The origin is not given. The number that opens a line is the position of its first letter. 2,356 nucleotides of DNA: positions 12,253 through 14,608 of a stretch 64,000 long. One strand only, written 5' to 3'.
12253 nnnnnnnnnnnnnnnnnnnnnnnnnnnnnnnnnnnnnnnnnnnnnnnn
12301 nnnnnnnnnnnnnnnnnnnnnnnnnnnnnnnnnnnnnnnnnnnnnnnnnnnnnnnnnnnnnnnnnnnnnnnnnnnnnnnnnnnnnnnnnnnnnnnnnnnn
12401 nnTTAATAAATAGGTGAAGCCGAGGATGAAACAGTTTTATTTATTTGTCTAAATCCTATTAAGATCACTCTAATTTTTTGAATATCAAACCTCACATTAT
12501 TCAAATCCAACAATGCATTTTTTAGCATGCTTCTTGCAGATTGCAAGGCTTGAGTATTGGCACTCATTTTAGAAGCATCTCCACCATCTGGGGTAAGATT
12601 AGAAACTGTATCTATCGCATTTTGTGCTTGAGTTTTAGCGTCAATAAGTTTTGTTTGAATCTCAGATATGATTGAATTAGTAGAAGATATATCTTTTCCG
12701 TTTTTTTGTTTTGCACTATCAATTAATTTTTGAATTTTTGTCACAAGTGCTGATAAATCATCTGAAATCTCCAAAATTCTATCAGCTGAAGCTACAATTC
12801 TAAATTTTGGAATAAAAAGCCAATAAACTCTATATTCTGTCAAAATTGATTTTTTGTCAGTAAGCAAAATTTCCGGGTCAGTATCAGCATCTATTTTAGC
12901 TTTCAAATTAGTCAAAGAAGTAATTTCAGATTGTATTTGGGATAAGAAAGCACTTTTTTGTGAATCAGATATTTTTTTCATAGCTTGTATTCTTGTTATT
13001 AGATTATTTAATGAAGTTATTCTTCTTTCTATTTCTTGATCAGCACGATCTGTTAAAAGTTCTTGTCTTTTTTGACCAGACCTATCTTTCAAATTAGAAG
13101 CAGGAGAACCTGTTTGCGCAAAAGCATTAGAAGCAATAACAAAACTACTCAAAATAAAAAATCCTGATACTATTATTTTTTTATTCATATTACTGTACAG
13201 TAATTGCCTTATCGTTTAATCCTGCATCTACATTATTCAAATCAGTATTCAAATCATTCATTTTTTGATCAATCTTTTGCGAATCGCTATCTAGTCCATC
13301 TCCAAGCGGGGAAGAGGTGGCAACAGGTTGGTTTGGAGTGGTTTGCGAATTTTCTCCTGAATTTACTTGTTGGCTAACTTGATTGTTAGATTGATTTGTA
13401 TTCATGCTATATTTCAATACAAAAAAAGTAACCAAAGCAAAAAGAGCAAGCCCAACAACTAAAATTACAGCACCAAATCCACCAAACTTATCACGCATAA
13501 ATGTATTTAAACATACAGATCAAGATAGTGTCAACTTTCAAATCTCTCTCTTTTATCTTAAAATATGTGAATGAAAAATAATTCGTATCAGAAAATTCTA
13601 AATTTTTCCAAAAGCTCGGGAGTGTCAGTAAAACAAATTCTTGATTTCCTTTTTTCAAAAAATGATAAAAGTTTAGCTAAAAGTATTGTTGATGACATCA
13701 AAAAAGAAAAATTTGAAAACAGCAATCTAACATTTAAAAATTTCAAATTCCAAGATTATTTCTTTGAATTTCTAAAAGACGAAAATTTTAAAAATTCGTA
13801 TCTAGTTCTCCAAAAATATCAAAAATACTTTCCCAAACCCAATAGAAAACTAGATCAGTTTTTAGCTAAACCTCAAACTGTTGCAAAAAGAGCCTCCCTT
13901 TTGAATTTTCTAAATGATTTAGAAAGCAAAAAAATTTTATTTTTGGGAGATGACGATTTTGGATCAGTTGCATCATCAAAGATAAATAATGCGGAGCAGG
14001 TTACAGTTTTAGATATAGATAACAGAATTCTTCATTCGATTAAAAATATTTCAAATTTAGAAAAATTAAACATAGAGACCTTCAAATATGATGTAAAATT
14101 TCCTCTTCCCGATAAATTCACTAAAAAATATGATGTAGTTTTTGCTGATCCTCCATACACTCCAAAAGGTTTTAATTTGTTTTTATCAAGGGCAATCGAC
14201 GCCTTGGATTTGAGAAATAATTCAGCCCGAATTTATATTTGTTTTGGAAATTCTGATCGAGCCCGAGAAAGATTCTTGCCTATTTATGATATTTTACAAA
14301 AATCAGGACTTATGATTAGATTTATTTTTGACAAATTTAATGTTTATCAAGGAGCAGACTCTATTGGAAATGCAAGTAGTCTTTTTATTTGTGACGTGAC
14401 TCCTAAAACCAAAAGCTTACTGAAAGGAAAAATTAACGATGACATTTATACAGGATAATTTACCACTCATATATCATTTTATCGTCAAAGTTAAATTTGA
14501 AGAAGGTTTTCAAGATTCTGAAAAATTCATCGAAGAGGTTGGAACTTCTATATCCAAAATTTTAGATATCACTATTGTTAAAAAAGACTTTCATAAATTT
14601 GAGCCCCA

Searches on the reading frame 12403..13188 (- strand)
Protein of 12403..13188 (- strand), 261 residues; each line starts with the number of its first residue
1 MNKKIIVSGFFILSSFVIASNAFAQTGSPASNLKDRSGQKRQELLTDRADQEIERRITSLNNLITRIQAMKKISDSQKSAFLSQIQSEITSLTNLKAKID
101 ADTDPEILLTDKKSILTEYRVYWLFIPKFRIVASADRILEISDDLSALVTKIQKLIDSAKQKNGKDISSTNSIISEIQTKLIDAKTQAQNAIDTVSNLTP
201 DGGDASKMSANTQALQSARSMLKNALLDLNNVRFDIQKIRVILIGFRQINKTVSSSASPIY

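Call 7: search_protein_families(library=ncbifam, proteins=[window:12403-13188:-], max_evalue=0.01)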
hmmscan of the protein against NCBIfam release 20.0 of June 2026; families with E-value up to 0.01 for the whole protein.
window:12403-13188:- (261 aa): 0 families

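Call 99: search_protein_families(library=pfam, proteins=[window:12403-13188:-], max_evalue=0.001)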
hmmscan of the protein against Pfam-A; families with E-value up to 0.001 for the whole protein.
window:12403-13188:- (261 aa): 2 families
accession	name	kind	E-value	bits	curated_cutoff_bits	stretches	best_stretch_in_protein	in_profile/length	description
PF01468.23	GA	-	4.7e-05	24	24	0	179-199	2-22/55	GA module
PF25627.1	Polyoma_VP2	-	0.00052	19.7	30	1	137-201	203-267/356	Polyomaviruses capsid protein VP2 family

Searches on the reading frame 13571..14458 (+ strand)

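Call 7: search_protein_families(library=ncbifam, proteins=[window:13571-14458:+], max_evalue=0.01)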
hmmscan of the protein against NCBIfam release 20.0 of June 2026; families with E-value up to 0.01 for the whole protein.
window:13571-14458:+ (295 aa): 5 families
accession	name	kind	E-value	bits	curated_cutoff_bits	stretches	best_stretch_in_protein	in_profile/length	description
TIGR00095.1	TIGR00095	equivalog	3.8e-06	26.7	117.5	1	140-222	74-159/194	16S rRNA (guanine(966)-N(2))-methyltransferase RsmD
TIGR00537.1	hemK_rel_arch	hypoth_equivalog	0.00037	20.2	87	1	110-199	11-95/179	HemK2/MTQ2 family protein methyltransferase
NF011529.0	PRK14968.1-3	equivalog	0.0026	17.2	162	1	114-200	30-112/198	putative methyltransferase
NF008992.0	PRK12335.1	equivalog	0.0065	15.6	303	1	140-191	143-191/289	SAM-dependent methyltransferase TehB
TIGR00755.1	ksgA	equivalog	0.0095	15.3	171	0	90-196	3-104/256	16S rRNA (adenine(1518)-N(6)/adenine(1519)-N(6))-dimethyltransferase RsmA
